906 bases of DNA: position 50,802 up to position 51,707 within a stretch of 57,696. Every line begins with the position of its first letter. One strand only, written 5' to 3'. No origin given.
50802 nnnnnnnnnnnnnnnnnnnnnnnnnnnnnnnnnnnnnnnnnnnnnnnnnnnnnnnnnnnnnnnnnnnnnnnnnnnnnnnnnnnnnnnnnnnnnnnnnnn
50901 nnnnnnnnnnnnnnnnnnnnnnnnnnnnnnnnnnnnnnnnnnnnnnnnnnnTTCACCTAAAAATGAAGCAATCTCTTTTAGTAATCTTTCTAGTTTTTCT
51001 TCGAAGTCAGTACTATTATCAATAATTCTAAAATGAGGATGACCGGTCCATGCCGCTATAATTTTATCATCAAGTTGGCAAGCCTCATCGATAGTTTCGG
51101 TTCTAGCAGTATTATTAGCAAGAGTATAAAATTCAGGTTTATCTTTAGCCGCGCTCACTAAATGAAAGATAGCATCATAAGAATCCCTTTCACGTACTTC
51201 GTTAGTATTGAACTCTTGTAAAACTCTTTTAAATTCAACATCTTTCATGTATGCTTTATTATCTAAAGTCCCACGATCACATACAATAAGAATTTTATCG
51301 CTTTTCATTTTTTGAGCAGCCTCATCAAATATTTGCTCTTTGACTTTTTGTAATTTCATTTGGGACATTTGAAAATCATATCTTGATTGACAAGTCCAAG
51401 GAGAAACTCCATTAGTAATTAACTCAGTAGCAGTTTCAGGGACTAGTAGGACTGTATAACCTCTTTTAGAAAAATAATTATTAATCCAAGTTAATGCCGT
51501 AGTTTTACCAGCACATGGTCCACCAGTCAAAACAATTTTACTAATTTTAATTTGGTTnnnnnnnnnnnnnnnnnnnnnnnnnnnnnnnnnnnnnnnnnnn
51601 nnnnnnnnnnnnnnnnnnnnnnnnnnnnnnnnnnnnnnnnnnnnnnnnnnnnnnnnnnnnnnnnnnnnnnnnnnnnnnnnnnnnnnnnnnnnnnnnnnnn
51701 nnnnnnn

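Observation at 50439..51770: Single polypeptide combining an XRE HTH, a NadR-kinase-like P-loop and a CYTH triphosphate-tunnel domain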

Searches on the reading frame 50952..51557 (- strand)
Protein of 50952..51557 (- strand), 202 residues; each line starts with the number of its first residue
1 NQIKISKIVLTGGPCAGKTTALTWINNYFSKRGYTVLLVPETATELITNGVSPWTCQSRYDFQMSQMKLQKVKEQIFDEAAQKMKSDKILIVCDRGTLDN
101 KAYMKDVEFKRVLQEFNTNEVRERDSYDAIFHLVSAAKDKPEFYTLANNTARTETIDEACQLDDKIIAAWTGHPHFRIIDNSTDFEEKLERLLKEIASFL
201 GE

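Call 64: search_solved_structures(query=window:50952-51557:-, max_evalue=10, show_alignments=0)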
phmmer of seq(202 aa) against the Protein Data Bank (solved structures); distinct sequences matched with E-value up to 10: 6.
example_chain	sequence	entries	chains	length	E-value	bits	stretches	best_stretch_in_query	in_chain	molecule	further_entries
1zu4_A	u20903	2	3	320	0.0011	22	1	6-115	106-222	ftsY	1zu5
5xbh_A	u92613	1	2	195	0.021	17.9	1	12-122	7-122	Thymidylate kinase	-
2pbr_A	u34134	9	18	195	0.024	17.6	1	12-122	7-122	Thymidylate kinase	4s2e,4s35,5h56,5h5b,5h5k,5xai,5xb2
9pf4_A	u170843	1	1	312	0.048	16.6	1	6-121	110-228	Signal recognition particle subunit SRP54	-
9fqr_G8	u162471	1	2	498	0.1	15.6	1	5-67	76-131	Adenylate kinase 8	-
5xb5_A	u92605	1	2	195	0.1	15.6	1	12-122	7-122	Thymidylate kinase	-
